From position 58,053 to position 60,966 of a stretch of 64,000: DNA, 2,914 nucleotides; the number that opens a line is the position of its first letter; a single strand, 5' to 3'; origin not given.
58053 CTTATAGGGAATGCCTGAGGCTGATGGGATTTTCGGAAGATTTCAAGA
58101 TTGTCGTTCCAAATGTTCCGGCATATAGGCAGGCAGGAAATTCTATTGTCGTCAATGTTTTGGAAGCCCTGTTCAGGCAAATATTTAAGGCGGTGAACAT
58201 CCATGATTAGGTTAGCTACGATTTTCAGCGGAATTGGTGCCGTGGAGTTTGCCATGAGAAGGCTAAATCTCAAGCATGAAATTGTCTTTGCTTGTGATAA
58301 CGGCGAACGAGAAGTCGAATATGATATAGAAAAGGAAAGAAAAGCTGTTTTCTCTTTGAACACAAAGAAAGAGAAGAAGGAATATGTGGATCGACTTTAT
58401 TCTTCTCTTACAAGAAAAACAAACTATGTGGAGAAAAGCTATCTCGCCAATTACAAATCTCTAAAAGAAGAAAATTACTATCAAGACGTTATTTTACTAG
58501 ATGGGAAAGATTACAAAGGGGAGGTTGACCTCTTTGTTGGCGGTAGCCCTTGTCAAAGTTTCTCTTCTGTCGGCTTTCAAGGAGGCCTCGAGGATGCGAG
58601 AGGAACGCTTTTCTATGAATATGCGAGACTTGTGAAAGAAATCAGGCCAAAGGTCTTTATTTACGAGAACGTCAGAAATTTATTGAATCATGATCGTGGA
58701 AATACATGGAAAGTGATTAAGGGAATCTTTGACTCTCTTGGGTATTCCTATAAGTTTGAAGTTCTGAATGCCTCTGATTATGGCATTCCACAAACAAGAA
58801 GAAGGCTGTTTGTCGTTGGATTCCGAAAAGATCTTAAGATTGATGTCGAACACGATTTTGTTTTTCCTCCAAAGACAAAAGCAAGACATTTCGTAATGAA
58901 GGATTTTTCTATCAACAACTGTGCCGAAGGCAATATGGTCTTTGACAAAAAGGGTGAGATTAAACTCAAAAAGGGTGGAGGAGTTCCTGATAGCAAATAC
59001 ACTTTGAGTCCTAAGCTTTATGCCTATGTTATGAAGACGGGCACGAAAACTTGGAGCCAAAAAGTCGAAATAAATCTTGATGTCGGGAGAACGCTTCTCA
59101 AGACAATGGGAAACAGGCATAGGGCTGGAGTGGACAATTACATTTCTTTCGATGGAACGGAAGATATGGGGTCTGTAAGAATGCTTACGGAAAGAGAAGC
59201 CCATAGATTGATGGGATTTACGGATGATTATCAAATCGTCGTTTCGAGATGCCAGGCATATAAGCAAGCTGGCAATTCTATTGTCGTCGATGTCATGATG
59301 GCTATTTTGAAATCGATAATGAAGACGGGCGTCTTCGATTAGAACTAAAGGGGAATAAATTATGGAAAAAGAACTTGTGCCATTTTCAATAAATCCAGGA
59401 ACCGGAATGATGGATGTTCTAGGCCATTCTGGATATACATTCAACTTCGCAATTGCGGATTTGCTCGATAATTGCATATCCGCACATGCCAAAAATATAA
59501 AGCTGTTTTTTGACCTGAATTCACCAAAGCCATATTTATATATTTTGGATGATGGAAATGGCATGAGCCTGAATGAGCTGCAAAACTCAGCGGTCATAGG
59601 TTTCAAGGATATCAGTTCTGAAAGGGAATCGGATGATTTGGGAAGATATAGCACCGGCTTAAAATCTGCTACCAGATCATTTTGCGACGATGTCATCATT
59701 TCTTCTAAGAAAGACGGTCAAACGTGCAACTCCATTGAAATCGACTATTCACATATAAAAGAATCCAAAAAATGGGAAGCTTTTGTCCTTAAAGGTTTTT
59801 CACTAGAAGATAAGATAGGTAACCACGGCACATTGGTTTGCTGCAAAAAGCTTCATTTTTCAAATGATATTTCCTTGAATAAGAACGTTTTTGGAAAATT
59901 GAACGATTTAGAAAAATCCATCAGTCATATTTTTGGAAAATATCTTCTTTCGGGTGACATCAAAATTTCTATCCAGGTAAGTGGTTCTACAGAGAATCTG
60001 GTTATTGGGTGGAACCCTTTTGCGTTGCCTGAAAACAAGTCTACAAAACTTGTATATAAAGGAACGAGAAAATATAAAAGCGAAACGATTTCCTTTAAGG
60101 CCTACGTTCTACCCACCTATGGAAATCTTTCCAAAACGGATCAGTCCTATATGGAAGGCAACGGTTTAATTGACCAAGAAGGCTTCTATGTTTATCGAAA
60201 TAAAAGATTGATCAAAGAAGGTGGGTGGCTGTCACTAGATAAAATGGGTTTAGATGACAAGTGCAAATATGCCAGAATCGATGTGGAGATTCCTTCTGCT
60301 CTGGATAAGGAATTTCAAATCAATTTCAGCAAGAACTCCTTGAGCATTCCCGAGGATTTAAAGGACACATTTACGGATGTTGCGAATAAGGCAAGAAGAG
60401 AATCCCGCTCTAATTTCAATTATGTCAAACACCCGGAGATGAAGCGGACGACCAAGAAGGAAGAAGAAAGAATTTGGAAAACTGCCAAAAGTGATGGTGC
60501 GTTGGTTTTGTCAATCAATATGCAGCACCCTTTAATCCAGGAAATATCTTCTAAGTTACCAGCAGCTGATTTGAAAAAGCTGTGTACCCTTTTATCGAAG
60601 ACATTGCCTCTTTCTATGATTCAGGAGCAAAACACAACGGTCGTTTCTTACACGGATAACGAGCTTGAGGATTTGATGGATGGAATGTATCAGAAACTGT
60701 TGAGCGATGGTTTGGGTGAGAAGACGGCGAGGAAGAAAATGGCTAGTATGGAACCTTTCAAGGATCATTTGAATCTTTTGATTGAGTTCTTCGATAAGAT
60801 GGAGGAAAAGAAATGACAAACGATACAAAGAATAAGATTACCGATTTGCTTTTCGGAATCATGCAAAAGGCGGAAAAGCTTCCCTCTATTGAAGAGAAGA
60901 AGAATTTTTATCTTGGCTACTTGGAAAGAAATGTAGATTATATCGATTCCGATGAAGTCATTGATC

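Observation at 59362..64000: GHKL (MORC/MutL-like) ATPase, Z1 SF2 NTPase and a putative PD-(D/E)XK gene: a methylase-linked defence effector module with no known mechanism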

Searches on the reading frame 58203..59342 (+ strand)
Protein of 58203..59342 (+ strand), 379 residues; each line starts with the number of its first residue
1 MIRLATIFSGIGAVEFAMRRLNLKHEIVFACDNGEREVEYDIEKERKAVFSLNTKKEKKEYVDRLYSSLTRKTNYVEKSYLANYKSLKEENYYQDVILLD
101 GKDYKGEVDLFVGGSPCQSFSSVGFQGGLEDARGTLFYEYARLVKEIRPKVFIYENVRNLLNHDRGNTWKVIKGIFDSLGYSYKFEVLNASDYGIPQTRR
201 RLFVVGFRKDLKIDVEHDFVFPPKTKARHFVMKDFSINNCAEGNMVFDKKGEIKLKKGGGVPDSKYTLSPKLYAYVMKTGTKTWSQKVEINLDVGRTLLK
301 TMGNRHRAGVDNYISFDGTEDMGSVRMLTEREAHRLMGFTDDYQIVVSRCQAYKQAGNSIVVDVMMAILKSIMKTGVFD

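Call 3: search_protein_families(library=pfam, proteins=[window:58203-59342:+], max_evalue=0.01)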
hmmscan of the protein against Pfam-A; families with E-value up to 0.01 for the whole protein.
window:58203-59342:+ (379 aa): 1 family
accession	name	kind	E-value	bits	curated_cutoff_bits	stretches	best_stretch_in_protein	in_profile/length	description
PF00145.23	DNA_methylase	-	7.4e-69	233.1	22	1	77-374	35-324/324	C-5 cytosine-specific DNA methylase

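Call 4: search_protein_families(library=padloc, proteins=[window:58203-59342:+], max_evalue=0.01)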
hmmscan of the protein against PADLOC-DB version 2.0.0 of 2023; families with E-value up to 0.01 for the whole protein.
window:58203-59342:+ (379 aa): 65 families (the best 25 are shown)
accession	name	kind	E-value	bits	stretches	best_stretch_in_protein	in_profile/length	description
PDLC03272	MTase_II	-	4.9e-72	241.3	1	75-375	107-389/407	Type II methyltransferase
PDLC03378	MTase_II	-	4.8e-57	191.8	1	77-375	37-329/344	Type II methyltransferase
PDLC03361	MTase_II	-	3.4e-47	159.3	1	107-372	165-433/455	Type II methyltransferase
PDLC03734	oMTase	-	3.3e-46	156.2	2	74-212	37-173/444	orphan methyltransferase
PDLC00026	DruM2|DruM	-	1.5e-45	154.3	1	90-374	51-316/336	DNA cytosine methylase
PDLC03326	MTase_II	-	1.3e-43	147.8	2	105-217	72-186/412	Type II methyltransferase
PDLC02653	DrmMII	-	5e-43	145.3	2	77-214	39-180/333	DrmMII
PDLC03234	MTase_II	-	3.6e-42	143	2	104-226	70-187/375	Type II methyltransferase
PDLC03217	MTase_II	-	1.1e-40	137.8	2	108-214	445-551/703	Type II methyltransferase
PDLC00033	DruM2|DruM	-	6.9e-40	135.5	2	104-216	88-199/368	DNA cytosine methylase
PDLC03242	MTase_II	-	1.3e-38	131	2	61-224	121-274/409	Type II methyltransferase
PDLC00027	DruM2|DruM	-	2.2e-38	130.6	2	107-229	71-189/361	DNA cytosine methylase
PDLC03307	MTase_II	-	1.5e-37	127.7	2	172-374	154-367/382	Type II methyltransferase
PDLC02649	DrmMII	-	7.8e-36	121.9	2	103-245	111-257/422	DrmMII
PDLC03716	oMTase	-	1e-35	121.5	2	72-246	68-235/349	orphan methyltransferase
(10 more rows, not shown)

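Call 5: search_protein_families(library=ncbifam, proteins=[window:58203-59342:+], max_evalue=0.01)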
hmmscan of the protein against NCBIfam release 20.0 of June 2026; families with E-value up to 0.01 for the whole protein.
window:58203-59342:+ (379 aa): 2 families
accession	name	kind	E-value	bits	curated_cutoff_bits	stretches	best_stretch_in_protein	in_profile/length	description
TIGR00675.1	dcm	superfamily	1.7e-67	228.5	100.65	1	54-372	29-329/329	DNA (cytosine-5-)-methyltransferase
NF007772.0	PRK10458.1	subfamily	3.5e-31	108.3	710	2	107-220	169-297/472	DNA cytosine methylase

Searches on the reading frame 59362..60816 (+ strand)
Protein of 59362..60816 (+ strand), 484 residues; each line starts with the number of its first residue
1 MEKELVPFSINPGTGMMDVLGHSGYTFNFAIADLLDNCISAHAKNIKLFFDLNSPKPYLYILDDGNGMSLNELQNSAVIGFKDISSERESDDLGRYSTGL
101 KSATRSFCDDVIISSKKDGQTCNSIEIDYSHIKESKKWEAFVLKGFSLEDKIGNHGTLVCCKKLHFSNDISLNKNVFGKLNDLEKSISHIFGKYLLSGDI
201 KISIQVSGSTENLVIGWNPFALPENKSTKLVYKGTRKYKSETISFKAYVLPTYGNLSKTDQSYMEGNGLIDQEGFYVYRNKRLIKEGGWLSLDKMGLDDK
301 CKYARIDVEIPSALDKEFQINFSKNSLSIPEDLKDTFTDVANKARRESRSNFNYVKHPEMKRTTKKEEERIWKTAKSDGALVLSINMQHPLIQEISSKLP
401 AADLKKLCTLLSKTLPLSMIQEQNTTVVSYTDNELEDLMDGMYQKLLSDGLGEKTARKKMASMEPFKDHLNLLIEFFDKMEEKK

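Call 3: search_protein_families(library=pfam, proteins=[window:59362-60816:+], max_evalue=0.01)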
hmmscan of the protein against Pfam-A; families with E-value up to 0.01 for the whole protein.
window:59362-60816:+ (484 aa): 1 family
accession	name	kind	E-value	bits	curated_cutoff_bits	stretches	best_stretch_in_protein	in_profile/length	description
PF13589.12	HATPase_c_3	-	1.3e-25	90.4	25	1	25-146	1-122/137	Histidine kinase-, DNA gyrase B-, and HSP90-like ATPase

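Call 4: search_protein_families(library=padloc, proteins=[window:59362-60816:+], max_evalue=0.01)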
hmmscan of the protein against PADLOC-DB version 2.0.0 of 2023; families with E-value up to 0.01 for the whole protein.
window:59362-60816:+ (484 aa): 1 family
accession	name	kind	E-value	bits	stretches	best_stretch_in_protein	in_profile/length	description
PDLC02204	MzaB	-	2.5e-44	149.6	1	16-483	14-498/500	-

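Call 5: search_protein_families(library=ncbifam, proteins=[window:59362-60816:+], max_evalue=0.01)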
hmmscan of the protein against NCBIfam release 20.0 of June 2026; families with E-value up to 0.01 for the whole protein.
window:59362-60816:+ (484 aa): 4 families
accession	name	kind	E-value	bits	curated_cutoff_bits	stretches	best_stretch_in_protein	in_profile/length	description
NF041932.1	MzaB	equivalog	2.1e-55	188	850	1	16-474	1-476/480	MZA anti-phage system associated ATPase MzaB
NF050001.1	restrict_BbrUII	equivalog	2.5e-06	26.3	550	1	31-165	25-168/659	BbrUII/HgiDII family restriction enzyme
TIGR00585.2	mutl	equivalog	0.0089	14.9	180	0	31-75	25-68/555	DNA mismatch repair endonuclease MutL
NF000951.0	PRK00095.2-1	equivalog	0.009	14.7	391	0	31-78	29-74/559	DNA mismatch repair endonuclease MutL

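Call 8: search_solved_structures(query=window:59362-60816:+, max_evalue=0.01)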
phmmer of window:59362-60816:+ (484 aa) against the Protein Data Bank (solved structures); distinct sequences matched with E-value up to 0.01: 10.
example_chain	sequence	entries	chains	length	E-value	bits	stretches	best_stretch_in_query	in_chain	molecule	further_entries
9cdi_A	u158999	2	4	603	2.4e-05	26.3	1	27-124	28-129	ATPase MORC2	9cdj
5of9_A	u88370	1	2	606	2.4e-05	26.3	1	27-124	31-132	MORC family CW-type zinc finger protein 2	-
5ofa_B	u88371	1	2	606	2.4e-05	26.3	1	27-124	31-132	MORC family CW-type zinc finger protein 2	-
5ofb_B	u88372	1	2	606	2.6e-05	26.2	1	27-124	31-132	MORC family CW-type zinc finger protein 2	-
7k7t_A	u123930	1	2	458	2.7e-05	26.2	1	25-121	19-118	Isoform 3 of MORC family CW-type zinc finger protein 4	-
9cdf_A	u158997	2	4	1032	5.2e-05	25.2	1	27-124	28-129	ATPase MORC2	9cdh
9cdg_A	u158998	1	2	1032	7.4e-05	24.7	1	27-124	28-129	ATPase MORC2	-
5ix1_A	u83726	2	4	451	0.00023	23.1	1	24-123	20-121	MORC family CW-type zinc finger protein 3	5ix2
6mw7_A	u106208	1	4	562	0.00035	22.5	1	15-86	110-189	Structural maintenance of chromosomes flexible hinge domain-containing protein 1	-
6o1e_A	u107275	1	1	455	0.00051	22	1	24-122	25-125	MORC family CW-type zinc finger protein 3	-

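Call 116: search_protein_families(library=phrogs, proteins=[window:59362-60816:+], max_evalue=0.001)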
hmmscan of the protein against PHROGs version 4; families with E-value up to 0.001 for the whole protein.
window:59362-60816:+ (484 aa): 1 family
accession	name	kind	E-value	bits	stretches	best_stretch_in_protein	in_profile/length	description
phrog_6203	-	unknown function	4.3e-10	39.8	1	17-204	15-198/644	-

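Call 117: search_solved_structures(query=window:59362-60816:+, max_evalue=0.001, show_alignments=2)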
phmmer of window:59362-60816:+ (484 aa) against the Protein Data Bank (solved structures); distinct sequences matched with E-value up to 0.001: 10.
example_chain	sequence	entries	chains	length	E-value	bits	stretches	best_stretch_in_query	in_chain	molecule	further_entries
9cdi_A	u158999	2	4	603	2.4e-05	26.3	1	27-124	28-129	ATPase MORC2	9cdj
5of9_A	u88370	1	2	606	2.4e-05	26.3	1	27-124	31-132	MORC family CW-type zinc finger protein 2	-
5ofa_B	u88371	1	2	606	2.4e-05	26.3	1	27-124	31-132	MORC family CW-type zinc finger protein 2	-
5ofb_B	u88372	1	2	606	2.6e-05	26.2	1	27-124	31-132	MORC family CW-type zinc finger protein 2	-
7k7t_A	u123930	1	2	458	2.7e-05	26.2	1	25-121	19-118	Isoform 3 of MORC family CW-type zinc finger protein 4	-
9cdf_A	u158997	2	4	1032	5.2e-05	25.2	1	27-124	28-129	ATPase MORC2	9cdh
9cdg_A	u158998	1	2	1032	7.4e-05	24.7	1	27-124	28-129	ATPase MORC2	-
5ix1_A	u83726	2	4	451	0.00023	23.1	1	24-123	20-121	MORC family CW-type zinc finger protein 3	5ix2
6mw7_A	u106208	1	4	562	0.00035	22.5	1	15-86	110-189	Structural maintenance of chromosomes flexible hinge domain-containing protein 1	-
6o1e_A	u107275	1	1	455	0.00051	22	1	24-122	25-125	MORC family CW-type zinc finger protein 3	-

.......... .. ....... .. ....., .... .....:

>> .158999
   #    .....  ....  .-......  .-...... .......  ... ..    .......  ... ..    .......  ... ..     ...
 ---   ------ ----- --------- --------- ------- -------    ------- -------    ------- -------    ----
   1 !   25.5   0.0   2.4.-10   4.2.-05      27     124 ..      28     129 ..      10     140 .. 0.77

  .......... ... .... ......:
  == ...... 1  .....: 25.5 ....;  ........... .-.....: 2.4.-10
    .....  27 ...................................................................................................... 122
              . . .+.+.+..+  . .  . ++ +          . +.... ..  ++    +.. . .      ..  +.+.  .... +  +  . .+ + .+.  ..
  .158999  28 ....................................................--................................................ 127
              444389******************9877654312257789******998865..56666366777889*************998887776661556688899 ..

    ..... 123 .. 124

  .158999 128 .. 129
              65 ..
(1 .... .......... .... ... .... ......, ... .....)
